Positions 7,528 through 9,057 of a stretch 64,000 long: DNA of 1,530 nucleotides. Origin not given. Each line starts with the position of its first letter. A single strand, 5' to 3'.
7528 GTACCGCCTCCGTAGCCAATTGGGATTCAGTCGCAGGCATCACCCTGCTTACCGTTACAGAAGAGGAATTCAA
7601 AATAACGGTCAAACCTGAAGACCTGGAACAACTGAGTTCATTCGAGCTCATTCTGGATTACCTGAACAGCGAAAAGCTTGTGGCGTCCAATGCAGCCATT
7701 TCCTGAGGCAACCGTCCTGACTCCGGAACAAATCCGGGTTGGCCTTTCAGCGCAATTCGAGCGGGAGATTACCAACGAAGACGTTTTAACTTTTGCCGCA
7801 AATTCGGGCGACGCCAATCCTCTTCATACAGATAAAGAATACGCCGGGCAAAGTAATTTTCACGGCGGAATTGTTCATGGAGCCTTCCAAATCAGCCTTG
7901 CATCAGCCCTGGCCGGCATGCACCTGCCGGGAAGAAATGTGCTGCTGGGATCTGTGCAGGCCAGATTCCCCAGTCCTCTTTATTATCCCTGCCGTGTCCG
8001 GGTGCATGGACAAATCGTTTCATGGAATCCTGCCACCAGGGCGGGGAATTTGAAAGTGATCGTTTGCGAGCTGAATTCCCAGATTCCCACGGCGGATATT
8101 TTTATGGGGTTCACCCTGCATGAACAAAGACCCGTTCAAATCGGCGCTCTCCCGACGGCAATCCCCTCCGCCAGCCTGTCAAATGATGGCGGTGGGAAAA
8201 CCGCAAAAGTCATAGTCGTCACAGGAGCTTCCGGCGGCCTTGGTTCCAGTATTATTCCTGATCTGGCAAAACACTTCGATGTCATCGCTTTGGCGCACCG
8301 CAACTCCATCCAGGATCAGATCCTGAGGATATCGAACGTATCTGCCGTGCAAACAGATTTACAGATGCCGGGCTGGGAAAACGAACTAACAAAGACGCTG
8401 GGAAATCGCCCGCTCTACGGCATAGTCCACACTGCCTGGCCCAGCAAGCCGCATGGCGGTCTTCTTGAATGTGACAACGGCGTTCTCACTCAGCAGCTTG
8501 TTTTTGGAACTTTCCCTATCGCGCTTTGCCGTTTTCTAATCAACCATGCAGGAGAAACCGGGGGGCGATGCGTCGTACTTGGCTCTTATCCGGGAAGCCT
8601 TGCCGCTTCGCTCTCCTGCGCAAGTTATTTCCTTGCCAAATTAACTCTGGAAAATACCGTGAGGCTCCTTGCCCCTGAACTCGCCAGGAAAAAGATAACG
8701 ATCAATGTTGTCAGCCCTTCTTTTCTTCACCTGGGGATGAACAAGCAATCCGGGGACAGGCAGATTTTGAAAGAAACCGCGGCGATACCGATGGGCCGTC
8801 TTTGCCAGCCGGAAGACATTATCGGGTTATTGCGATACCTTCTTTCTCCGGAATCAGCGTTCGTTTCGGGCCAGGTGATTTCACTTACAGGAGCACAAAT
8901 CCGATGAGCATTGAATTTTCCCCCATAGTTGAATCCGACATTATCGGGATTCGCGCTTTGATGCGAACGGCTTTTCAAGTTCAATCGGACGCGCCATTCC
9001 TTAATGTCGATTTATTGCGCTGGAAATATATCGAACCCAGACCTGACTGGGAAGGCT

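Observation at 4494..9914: PKS-less FkbH / ACP / hotdog-SDR / GNAT cassette wired into a Wzx-Wzy polysaccharide locus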

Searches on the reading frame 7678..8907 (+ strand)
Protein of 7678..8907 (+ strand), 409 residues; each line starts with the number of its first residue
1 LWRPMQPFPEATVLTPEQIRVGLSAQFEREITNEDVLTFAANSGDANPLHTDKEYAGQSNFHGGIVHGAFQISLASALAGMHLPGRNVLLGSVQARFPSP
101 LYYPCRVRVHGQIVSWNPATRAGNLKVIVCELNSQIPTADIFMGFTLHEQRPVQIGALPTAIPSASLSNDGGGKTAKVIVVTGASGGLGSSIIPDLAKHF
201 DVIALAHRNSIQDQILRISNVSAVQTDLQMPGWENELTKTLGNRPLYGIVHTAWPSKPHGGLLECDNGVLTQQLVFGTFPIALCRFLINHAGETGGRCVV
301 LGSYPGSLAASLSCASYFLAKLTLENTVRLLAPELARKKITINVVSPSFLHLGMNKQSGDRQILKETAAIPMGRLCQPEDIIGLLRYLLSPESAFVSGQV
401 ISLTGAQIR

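Call 5: search_protein_families(library=pfam, proteins=[window:7678-8907:+], max_evalue=0.01)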
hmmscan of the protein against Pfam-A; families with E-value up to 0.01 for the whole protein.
window:7678-8907:+ (409 aa): 5 families
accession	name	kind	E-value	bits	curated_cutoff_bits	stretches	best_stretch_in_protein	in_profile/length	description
PF13561.12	adh_short_C2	-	4.9e-19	69.3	27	1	281-402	109-230/236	Enoyl-(Acyl carrier protein) reductase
PF01575.25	MaoC_dehydratas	-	2.3e-15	56.7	27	1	26-115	13-103/123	MaoC like domain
PF00106.31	adh_short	-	8.2e-09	35.7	26.6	1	283-360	115-192/195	short chain dehydrogenase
PF13452.11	FAS1_DH_region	-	8.6e-05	23.1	22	1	25-130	8-117/132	FAS1-like, dehydratase domain region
PF03435.24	Sacchrp_dh_NADP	-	0.00094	20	25.1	1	179-228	1-53/129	Saccharopine dehydrogenase NADP binding domain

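Call 7: search_protein_families(library=ncbifam, proteins=[window:7678-8907:+], max_evalue=0.01)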
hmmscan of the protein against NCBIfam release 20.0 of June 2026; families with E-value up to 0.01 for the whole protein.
window:7678-8907:+ (409 aa): 170 families (the best 25 are shown)
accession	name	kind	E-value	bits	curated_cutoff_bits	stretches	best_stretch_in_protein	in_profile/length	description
NF047420.2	EF_P_mod_YmfI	equivalog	9.5e-25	87.7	238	1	179-406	2-234/236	elongation factor P 5-aminopentanone reductase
NF009466.0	PRK12826.1-2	subfamily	9.9e-23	80.9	222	1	175-406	2-243/248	3-oxoacyl-ACP reductase FabG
NF004200.0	PRK05653.1-5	equivalog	2.1e-21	76.6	273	1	177-406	3-240/242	3-oxoacyl-ACP reductase FabG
NF005559.1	PRK07231.1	subfamily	5.1e-20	72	215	1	291-407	128-247/249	glucose 1-dehydrogenase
NF009464.0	PRK12824.1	subfamily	3.4e-19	69.5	269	1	293-406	129-241/245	3-oxoacyl-ACP reductase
TIGR01830.1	3oxo_ACP_reduc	equivalog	1.6e-18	67.3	297.75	1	295-405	127-236/239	3-oxoacyl-[acyl-carrier-protein] reductase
NF052558.1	MBtsdlDhBudC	equivalog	1.7e-17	63.8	270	1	282-405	115-239/250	meso-2,3-butanediol dehydrogenase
NF004197.0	PRK05653.1-1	equivalog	3e-17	63.1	332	1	296-405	136-244/249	3-oxoacyl-ACP reductase FabG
TIGR01829.1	AcAcCoA_reduct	subfamily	3.1e-17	63.1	302.1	1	296-407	130-240/242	acetoacetyl-CoA reductase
TIGR01831.1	fabG_rel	equivalog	4.2e-17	62.3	338.85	1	294-406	127-237/239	3-ketoacyl-ACP reductase FabG2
NF005853.0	PRK07774.1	equivalog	5.1e-17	62.1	303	1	287-408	128-247/250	SDR family oxidoreductase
NF053542.1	FlxB_rubin_SDR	equivalog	6.5e-17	62.1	340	1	294-405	130-237/239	flexirubin biosynthesis SDR family reductase FlxB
NF040605.2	mycolic_FabG1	exception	9.8e-17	61.6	420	1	296-406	119-228/233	3-oxoacyl-ACP reductase FabG1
NF009468.0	PRK12826.1-4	equivalog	5.7e-16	59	318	1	176-408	7-248/256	SDR family oxidoreductase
NF006045.0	PRK08190.1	subfamily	7.5e-16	58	282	1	17-121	12-116/467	bifunctional enoyl-CoA hydratase/phosphate acetyltransferase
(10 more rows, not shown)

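Call 60: find_homologous_proteins(query=window:7690-8907:+, max_evalue=1e-20)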
Query window:7690-8907:+ (405 aa): 694 proteins with E <= 1e-20 among 8000 candidates; the best 120 are listed.
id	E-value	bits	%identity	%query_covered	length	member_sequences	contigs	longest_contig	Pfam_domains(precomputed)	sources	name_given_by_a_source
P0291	1.7e-269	911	100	100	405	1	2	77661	PF13561.13,PF01575.26,PF00106.32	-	-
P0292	5.9e-149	514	59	99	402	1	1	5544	PF13452.12,PF13561.13,PF01575.26,PF00106.32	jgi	jgi:NAD(P)-dependent dehydrogenase (short-subunit alcohol dehydrogenase family)/acyl dehydratase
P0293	5.9e-145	501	57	100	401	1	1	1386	PF13561.13,PF01575.26,PF00106.32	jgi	jgi:3-oxoacyl-[acyl-carrier protein] reductase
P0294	3.3e-144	499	57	99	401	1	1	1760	PF13561.13,PF01575.26,PF00106.32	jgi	-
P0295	3.3e-144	499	57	99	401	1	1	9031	PF13561.13,PF01575.26,PF00106.32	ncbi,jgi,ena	-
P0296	3.3e-144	499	57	99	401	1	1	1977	PF13561.13,PF01575.26,PF00106.32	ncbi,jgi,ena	-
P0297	1.6e-143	497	57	99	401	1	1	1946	PF13561.13,PF01575.26,PF00106.32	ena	-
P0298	5.9e-143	495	57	99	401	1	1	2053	PF13561.13,PF01575.26,PF00106.32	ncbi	-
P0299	1.0e-137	477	55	99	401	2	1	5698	PF13561.13,PF01575.26,PF00106.32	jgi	jgi:NAD(P)-dependent dehydrogenase (short-subunit alcohol dehydrogenase family)/acyl dehydratase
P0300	1.2e-131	457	53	99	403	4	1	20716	PF13561.13,PF01575.26,PF00106.32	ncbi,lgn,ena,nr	ncbi:MAG: SDR family oxidoreductase [Candidatus Brocadiae bacterium]|nr:SDR family oxidoreductase [C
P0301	3.8e-131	456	52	99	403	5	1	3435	PF13561.13,PF01575.26,PF00106.32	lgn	-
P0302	4.4e-131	456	51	99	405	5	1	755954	PF13452.12,PF13561.13,PF01575.26,PF00106.32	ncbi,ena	-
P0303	5.9e-131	455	52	99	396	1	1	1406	PF13561.13,PF01575.26,PF00106.32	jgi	jgi:3-oxoacyl-[acyl-carrier protein] reductase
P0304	7.4e-131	455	53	97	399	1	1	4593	PF13561.13,PF01575.26,PF00106.32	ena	-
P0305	9.3e-131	455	52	99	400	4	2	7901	PF13561.13,PF01575.26,PF00106.32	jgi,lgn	jgi:NAD(P)-dependent dehydrogenase (short-subunit alcohol dehydrogenase family)/acyl dehydratase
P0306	1.1e-130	454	54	99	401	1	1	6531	PF13561.13,PF01575.26,PF00106.32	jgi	jgi:NAD(P)-dependent dehydrogenase (short-subunit alcohol dehydrogenase family)/acyl dehydratase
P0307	1.5e-130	454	53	99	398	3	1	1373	PF13561.13,PF01575.26,PF00106.32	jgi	jgi:NAD(P)-dependent dehydrogenase (short-subunit alcohol dehydrogenase family)/acyl dehydratase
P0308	3.7e-130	453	52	99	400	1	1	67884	PF13561.13,PF01575.26,PF00106.32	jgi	jgi:NAD(P)-dependent dehydrogenase (short-subunit alcohol dehydrogenase family)/acyl dehydratase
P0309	8.2e-130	451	53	99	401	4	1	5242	PF13561.13,PF01575.26,PF00106.32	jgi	-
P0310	1.3e-129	451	52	99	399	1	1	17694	PF13452.12,PF13561.13,PF01575.26,PF00106.32,PF01370.28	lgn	-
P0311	1.4e-129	451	52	99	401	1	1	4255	PF13452.12,PF13561.13,PF01575.26,PF00106.32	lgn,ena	-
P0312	2.2e-129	450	51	99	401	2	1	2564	PF13561.13,PF01575.26,PF00106.32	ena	-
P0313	3.5e-129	449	51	99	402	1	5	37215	PF13561.13,PF01575.26,PF00106.32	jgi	-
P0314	4.4e-129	449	52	99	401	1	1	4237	PF13452.12,PF13561.13,PF01575.26,PF00106.32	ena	-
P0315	6.2e-129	449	52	99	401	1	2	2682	PF13452.12,PF13561.13,PF01575.26,PF00106.32,PF01370.28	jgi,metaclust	metaclust:\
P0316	7.4e-129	448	51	99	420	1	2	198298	PF13561.13,PF01575.26,PF00106.32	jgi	-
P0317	8.5e-129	448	52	99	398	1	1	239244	PF13561.13,PF01575.26,PF00106.32,PF01370.28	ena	-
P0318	9.0e-129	448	54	99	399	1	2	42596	PF13452.12,PF13561.13,PF01575.26,PF00106.32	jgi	jgi:NAD(P)-dependent dehydrogenase (short-subunit alcohol dehydrogenase family)/acyl dehydratase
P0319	1.0e-128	448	52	99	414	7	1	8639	PF13561.13,PF01575.26,PF00106.32,PF01370.28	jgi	-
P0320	1.1e-128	448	53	99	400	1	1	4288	PF13561.13,PF01575.26,PF00106.32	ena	-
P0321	1.3e-128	447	50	99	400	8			PF13561.13,PF01575.26,PF00106.32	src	-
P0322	1.4e-128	447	51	99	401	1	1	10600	PF13452.12,PF13561.13,PF01575.26,PF00106.32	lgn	-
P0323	2.3e-128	447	52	99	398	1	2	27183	PF13561.13,PF01575.26,PF00106.32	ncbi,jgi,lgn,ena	-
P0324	2.5e-128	447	52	99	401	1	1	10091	PF13452.12,PF13561.13,PF01575.26,PF00106.32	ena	-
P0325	2.7e-128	446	53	99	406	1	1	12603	PF13561.13,PF01575.26,PF00106.32,PF01370.28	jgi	jgi:3-oxoacyl-[acyl-carrier protein] reductase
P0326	3.3e-128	446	53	99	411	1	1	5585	PF13561.13,PF01575.26,PF00106.32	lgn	-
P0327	4.8e-128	446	50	99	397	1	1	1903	PF13452.12,PF13561.13,PF01575.26,PF00106.32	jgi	jgi:NAD(P)-dependent dehydrogenase (short-subunit alcohol dehydrogenase family)/acyl dehydratase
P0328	6.8e-128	445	53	99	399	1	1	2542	PF13561.13,PF01575.26,PF00106.32,PF01370.28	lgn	-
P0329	7.8e-128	445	53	99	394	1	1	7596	PF13561.13,PF01575.26,PF00106.32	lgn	-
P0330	1.0e-127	445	51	99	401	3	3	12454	PF13561.13,PF01575.26,PF00106.32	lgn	-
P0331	1.5e-127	444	51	99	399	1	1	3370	PF13561.13,PF01575.26,PF00106.32,PF01370.28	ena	-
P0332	1.6e-127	444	52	99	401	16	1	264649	PF13561.13,PF01575.26,PF00106.32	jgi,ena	jgi:3-oxoacyl-[acyl-carrier protein] reductase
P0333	2.6e-127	443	52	98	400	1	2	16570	PF13561.13,PF01575.26,PF00106.32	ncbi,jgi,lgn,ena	-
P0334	4.4e-127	442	51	99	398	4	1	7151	PF13561.13,PF01575.26,PF00106.32,PF01370.28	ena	-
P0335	7.7e-127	442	54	99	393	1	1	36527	PF13452.12,PF13561.13,PF01575.26,PF00106.32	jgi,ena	-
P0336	1.0e-126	441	50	99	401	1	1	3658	PF13452.12,PF13561.13,PF01575.26,PF00106.32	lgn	-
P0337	1.4e-126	441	50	99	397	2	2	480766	PF13452.12,PF13561.13,PF01575.26,PF00106.32,PF01370.28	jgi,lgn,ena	jgi:NAD(P)-dependent dehydrogenase (short-subunit alcohol dehydrogenase family)/acyl dehydratase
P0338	1.5e-126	441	52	99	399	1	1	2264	PF13561.13,PF01575.26,PF00106.32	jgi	jgi:3-oxoacyl-[acyl-carrier protein] reductase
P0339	1.5e-126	441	52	98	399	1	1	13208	PF13561.13,PF01575.26,PF00106.32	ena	-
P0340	1.9e-126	440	51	99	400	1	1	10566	PF13561.13,PF01575.26,PF00106.32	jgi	jgi:3-oxoacyl-[acyl-carrier protein] reductase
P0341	2.3e-126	440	51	99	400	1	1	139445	PF13561.13,PF01575.26,PF00106.32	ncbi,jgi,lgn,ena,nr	ncbi:MAG TPA: SDR family oxidoreductase [Pyrinomonadaceae bacterium]|nr:SDR family oxidoreductase [P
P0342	3.0e-126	440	49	99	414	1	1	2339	PF13561.13,PF01575.26,PF00106.32,PF01370.28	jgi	-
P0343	4.6e-126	439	51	99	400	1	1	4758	PF13561.13,PF01575.26,PF00106.32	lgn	-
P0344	5.2e-126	439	51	99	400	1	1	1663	PF13561.13,PF01575.26,PF00106.32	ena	-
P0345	7.7e-126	438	54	99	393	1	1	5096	PF13561.13,PF01575.26,PF00106.32,PF01370.28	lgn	-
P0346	7.7e-126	438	50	99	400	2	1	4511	PF13561.13,PF01575.26,PF00106.32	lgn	-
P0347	8.4e-126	438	53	99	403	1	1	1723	PF13452.12,PF13561.13,PF01575.26,PF00106.32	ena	-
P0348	1.1e-125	438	51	99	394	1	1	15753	PF13561.13,PF01575.26,PF00106.32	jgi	jgi:3-oxoacyl-[acyl-carrier protein] reductase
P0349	1.5e-125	437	51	99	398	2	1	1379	PF13561.13,PF01575.26,PF00106.32,PF01370.28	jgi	jgi:3-oxoacyl-[acyl-carrier protein] reductase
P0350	1.6e-125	437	50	99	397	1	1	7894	PF13561.13,PF01575.26,PF00106.32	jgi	jgi:3-oxoacyl-[acyl-carrier protein] reductase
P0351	1.6e-125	437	51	99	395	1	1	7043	PF13561.13,PF01575.26,PF00106.32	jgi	jgi:NAD(P)-dependent dehydrogenase (short-subunit alcohol dehydrogenase family)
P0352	1.7e-125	437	51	99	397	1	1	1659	PF13561.13,PF01575.26,PF00106.32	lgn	-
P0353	1.8e-125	437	52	98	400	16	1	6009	PF13561.13,PF01575.26,PF00106.32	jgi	-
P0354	2.0e-125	437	54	99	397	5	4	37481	PF13561.13,PF01575.26,PF00106.32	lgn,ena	-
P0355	2.0e-125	437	53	99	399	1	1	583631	PF13561.13,PF01575.26,PF00106.32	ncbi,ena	-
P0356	2.5e-125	437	52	99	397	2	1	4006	PF13561.13,PF01575.26,PF00106.32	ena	-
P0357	2.7e-125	437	52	99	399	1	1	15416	PF13452.12,PF13561.13,PF01575.26,PF00106.32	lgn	-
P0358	3.0e-125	436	51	99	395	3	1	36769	PF13452.12,PF13561.13,PF01575.26,PF00106.32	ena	-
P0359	4.2e-125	436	55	99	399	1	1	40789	PF13561.13,PF01575.26,PF00106.32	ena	-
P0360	5.2e-125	436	51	99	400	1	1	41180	PF13561.13,PF01575.26,PF00106.32,PF01370.28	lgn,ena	-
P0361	5.4e-125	436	50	99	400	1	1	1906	PF13561.13,PF01575.26,PF00106.32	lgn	-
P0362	7.4e-125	435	53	99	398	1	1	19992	PF13561.13,PF01575.26,PF00106.32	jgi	jgi:3-oxoacyl-[acyl-carrier protein] reductase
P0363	7.9e-125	435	51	99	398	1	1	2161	PF13561.13,PF01575.26,PF00106.32,PF01370.28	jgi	jgi:NAD(P)-dependent dehydrogenase (short-subunit alcohol dehydrogenase family)/acyl dehydratase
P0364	8.2e-125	435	51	99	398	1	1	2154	PF13561.13,PF01575.26,PF00106.32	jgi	jgi:3-oxoacyl-[acyl-carrier protein] reductase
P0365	8.7e-125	435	50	99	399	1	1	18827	PF13561.13,PF01575.26,PF00106.32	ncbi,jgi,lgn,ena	ncbi:MAG TPA: SDR family oxidoreductase [Pyrinomonadaceae bacterium]|jgi:3-hydroxybutyryl-CoA dehydr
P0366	9.3e-125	435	49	99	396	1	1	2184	PF13561.13,PF01575.26,PF00106.32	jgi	jgi:NAD(P)-dependent dehydrogenase (short-subunit alcohol dehydrogenase family)/acyl dehydratase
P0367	1.1e-124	435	51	99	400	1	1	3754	PF13561.13,PF01575.26,PF00106.32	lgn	-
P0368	1.2e-124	434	50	98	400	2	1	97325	PF13561.13,PF01575.26,PF00106.32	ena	-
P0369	1.4e-124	434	50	99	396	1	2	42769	PF13452.12,PF13561.13,PF01575.26,PF00106.32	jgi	jgi:NAD(P)-dependent dehydrogenase (short-subunit alcohol dehydrogenase family)/acyl dehydratase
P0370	1.4e-124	434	50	99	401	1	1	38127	PF13561.13,PF01575.26,PF00106.32,PF01370.28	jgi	jgi:NAD(P)-dependent dehydrogenase (short-subunit alcohol dehydrogenase family)/acyl dehydratase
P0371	1.4e-124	434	52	98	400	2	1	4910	PF13561.13,PF01575.26,PF00106.32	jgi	jgi:NAD(P)-dependent dehydrogenase (short-subunit alcohol dehydrogenase family)/acyl dehydratase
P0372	1.8e-124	434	50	99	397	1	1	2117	PF13561.13,PF01575.26,PF00106.32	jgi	jgi:NAD(P)-dependent dehydrogenase (short-subunit alcohol dehydrogenase family)/acyl dehydratase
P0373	2.5e-124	433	50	99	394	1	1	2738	PF13561.13,PF01575.26,PF00106.32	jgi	jgi:NAD(P)-dependent dehydrogenase (short-subunit alcohol dehydrogenase family)/acyl dehydratase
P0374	2.5e-124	433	54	97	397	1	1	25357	PF13561.13,PF01575.26,PF00106.32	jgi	jgi:NAD(P)-dependent dehydrogenase (short-subunit alcohol dehydrogenase family)/acyl dehydratase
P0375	2.6e-124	433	51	99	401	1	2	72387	PF13561.13,PF01575.26,PF00106.32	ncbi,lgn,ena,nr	ncbi:MAG TPA: hypothetical protein DC047_17365 [Blastocatellia bacterium]|nr:hypothetical protein [B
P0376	2.7e-124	433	49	99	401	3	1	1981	PF13561.13,PF01575.26,PF00106.32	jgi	jgi:NAD(P)-dependent dehydrogenase (short-subunit alcohol dehydrogenase family)/acyl dehydratase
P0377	2.7e-124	433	50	99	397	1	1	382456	PF13561.13,PF01575.26,PF00106.32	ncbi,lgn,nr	ncbi:MAG TPA: SDR family oxidoreductase [Pyrinomonadaceae bacterium]|nr:SDR family oxidoreductase [P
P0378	2.7e-124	433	50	99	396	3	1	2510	PF13452.12,PF13561.13,PF01575.26,PF00106.32,PF01370.28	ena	-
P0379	3.1e-124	433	52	99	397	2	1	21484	PF13561.13,PF01575.26,PF00106.32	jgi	jgi:3-oxoacyl-[acyl-carrier protein] reductase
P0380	4.5e-124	433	53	99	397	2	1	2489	PF13561.13,PF01575.26,PF00106.32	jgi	jgi:3-oxoacyl-[acyl-carrier protein] reductase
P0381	6.2e-124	432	50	99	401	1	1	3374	PF13561.13,PF01575.26,PF00106.32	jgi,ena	-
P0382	9.0e-124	432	51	98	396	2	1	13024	PF13561.13,PF01575.26,PF00106.32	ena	-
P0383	1.4e-123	431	50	99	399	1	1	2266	PF13561.13,PF01575.26,PF00106.32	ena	-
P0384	1.9e-123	431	50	99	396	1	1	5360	PF13452.12,PF13561.13,PF01575.26,PF00106.32,PF01370.28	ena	-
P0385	2.1e-123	430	50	99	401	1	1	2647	PF13561.13,PF01575.26,PF00106.32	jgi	jgi:NAD(P)-dependent dehydrogenase (short-subunit alcohol dehydrogenase family)/acyl dehydratase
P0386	2.4e-123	430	49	99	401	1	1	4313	PF13452.12,PF13561.13,PF01575.26,PF00106.32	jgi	jgi:NAD(P)-dependent dehydrogenase (short-subunit alcohol dehydrogenase family)/acyl dehydratase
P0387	2.6e-123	430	53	99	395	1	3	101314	PF13561.13,PF01575.26,PF00106.32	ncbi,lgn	-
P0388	2.7e-123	430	52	97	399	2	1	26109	PF13561.13,PF01575.26,PF00106.32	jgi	jgi:NAD(P)-dependent dehydrogenase (short-subunit alcohol dehydrogenase family)/acyl dehydratase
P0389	3.1e-123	430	52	99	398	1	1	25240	PF13561.13,PF01575.26,PF00106.32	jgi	jgi:NAD(P)-dependent dehydrogenase (short-subunit alcohol dehydrogenase family)/acyl dehydratase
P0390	3.1e-123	430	50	99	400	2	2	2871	PF13561.13,PF01575.26,PF00106.32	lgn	-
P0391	3.9e-123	429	50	99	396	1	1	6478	PF13452.12,PF13561.13,PF01575.26,PF00106.32,PF01370.28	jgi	jgi:3-oxoacyl-[acyl-carrier protein] reductase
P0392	3.9e-123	429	50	99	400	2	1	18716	PF13561.13,PF01575.26,PF00106.32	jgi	jgi:3-oxoacyl-[acyl-carrier protein] reductase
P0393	4.4e-123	429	52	99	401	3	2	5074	PF13561.13,PF01575.26,PF00106.32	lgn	-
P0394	5.8e-123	429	51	98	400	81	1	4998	PF13561.13,PF01575.26,PF00106.32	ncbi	-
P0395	6.3e-123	429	50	99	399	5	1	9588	PF13561.13,PF01575.26,PF00106.32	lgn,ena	-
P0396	6.9e-123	429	50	99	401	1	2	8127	PF13561.13,PF01575.26,PF00106.32,PF01370.28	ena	-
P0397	8.7e-123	428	49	100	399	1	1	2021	PF13452.12,PF13561.13,PF01575.26,PF00106.32,PF01370.28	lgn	-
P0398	1.0e-122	428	49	99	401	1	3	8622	PF13561.13,PF01575.26,PF00106.32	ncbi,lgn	-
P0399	1.0e-122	428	52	98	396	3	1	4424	PF13561.13,PF01575.26,PF00106.32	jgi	jgi:3-oxoacyl-[acyl-carrier protein] reductase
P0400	1.2e-122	428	51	97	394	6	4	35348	PF13561.13,PF01575.26,PF00106.32,PF01370.28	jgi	-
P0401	1.3e-122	428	50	99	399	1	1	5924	PF13452.12,PF13561.13,PF01575.26,PF00106.32,PF01370.28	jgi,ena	jgi:NAD(P)-dependent dehydrogenase (short-subunit alcohol dehydrogenase family)/acyl dehydratase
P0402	1.4e-122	428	50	99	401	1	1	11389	PF13561.13,PF01575.26,PF00106.32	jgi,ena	jgi:NAD(P)-dependent dehydrogenase (short-subunit alcohol dehydrogenase family)/acyl dehydratase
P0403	1.4e-122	428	52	98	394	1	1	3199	PF13452.12,PF13561.13,PF01575.26,PF00106.32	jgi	jgi:NAD(P)-dependent dehydrogenase (short-subunit alcohol dehydrogenase family)/acyl dehydratase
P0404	1.4e-122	428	50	99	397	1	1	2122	PF13561.13,PF01575.26,PF00106.32,PF01370.28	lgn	-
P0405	1.5e-122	428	51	99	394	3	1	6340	PF13561.13,PF01575.26,PF00106.32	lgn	-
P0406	1.6e-122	427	50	99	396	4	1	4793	PF13452.12,PF13561.13,PF01575.26,PF00106.32,PF01370.28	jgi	-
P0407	1.6e-122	427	51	99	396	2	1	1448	PF13561.13,PF01575.26,PF00106.32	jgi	jgi:3-oxoacyl-[acyl-carrier protein] reductase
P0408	1.9e-122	427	50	97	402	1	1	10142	PF13561.13,PF01575.26,PF00106.32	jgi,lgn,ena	-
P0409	1.9e-122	427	50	99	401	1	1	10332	PF13452.12,PF13561.13,PF01575.26,PF00106.32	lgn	-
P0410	2.0e-122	427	51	99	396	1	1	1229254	PF13561.13,PF01575.26,PF00106.32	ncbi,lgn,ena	-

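Call 61: find_encoding_contigs(protein=P0302, flank=9000, max_places=1)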
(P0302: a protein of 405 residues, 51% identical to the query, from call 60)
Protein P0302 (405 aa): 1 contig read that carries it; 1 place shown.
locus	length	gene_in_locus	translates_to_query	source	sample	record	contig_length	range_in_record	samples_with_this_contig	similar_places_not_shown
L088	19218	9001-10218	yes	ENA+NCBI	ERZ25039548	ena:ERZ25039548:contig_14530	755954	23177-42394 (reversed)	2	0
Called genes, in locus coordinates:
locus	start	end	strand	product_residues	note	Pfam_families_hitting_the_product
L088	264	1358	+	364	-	-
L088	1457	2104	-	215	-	PF13414:TPR_11, PF13424:TPR_12 (weak), PF13432:TPR_16, PF14559:TPR_19, PF13431:TPR_17 (weak), PF00515:TPR_1 (weak), PF07719:TPR_2 (weak), PF14559:TPR_19, +11 more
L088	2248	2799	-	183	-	PF01161:PBP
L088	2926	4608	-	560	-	-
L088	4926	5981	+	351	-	-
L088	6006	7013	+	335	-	PF01522:Polysacc_deac_1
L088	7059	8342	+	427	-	-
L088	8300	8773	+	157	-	-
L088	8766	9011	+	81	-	PF00550:PP-binding (weak)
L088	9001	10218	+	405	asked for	PF01575:MaoC_dehydratas, PF13452:FAS1_DH_region (weak), PF00106:adh_short, PF13561:adh_short_C2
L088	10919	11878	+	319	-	PF01636:APH (faint), PF00069:Pkinase, PF07714:PK_Tyr_Ser-Thr, PF03109:ABC1 (weak)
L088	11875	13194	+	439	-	PF12138:Spherulin4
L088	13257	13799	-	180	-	-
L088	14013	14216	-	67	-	-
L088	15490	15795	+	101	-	-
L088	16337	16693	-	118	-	-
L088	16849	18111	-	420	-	PF04434:SWIM (faint), PF01609:DDE_Tnp_1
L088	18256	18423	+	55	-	-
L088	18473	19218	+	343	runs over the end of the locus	-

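Call 62: find_encoding_contigs(protein=P0410, flank=9000, max_places=1)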
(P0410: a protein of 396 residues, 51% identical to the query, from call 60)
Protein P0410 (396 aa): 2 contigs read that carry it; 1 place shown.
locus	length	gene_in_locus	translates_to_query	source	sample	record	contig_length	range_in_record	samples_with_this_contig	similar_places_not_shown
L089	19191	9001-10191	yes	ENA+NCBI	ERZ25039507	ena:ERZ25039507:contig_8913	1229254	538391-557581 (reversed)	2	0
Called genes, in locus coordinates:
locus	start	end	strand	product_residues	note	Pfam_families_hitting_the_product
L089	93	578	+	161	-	PF14602:Hexapep_2 (faint), PF25084:LbH_EIF2B (weak), PF25087:GMPPB_C (faint), PF00132:Hexapep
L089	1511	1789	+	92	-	PF02894:GFO_IDH_MocA_C (weak)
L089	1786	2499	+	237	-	PF00155:Aminotran_1_2, PF01041:DegT_DnrJ_EryC1, PF01212:Beta_elim_lyase (faint)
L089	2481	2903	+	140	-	PF01041:DegT_DnrJ_EryC1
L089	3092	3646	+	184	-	PF13649:Methyltransf_25, PF08241:Methyltransf_11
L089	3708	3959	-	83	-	-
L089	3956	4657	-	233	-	PF00155:Aminotran_1_2 (faint), PF01041:DegT_DnrJ_EryC1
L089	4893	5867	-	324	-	PF00535:Glycos_transf_2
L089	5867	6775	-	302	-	PF13489:Methyltransf_23, PF01209:Ubie_methyltran, PF13847:Methyltransf_31, PF08241:Methyltransf_11, PF08242:Methyltransf_12, PF13649:Methyltransf_25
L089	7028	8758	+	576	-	-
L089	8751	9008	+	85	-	-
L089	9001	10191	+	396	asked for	PF01575:MaoC_dehydratas, PF00106:adh_short, PF13561:adh_short_C2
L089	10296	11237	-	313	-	PF13489:Methyltransf_23, PF08242:Methyltransf_12 (faint)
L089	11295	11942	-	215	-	PF17836:PglD_N (weak), PF00132:Hexapep (faint), PF25084:LbH_EIF2B, PF25087:GMPPB_C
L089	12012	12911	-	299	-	PF00483:NTP_transferase, PF12804:NTP_transf_3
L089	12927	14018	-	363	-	PF01073:3Beta_HSD, PF01370:Epimerase, PF02719:Polysacc_synt_2, PF04321:RmlD_sub_bind, PF07993:NAD_binding_4, PF16363:GDP_Man_Dehyd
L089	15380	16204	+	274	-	PF05050:Methyltransf_21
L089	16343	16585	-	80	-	PF00515:TPR_1 (faint), PF13181:TPR_8 (faint), PF13371:TPR_9 (weak), PF13374:TPR_10 (faint), PF13414:TPR_11 (faint), PF13432:TPR_16, PF14559:TPR_19, PF07719:TPR_2 (weak), +3 more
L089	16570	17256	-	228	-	-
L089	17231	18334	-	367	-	-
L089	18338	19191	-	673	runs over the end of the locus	PF13428:TPR_14 (faint), PF13432:TPR_16 (faint), PF07719:TPR_2 (faint), PF23914:TPR_CcmH_CycH, PF14559:TPR_19 (weak)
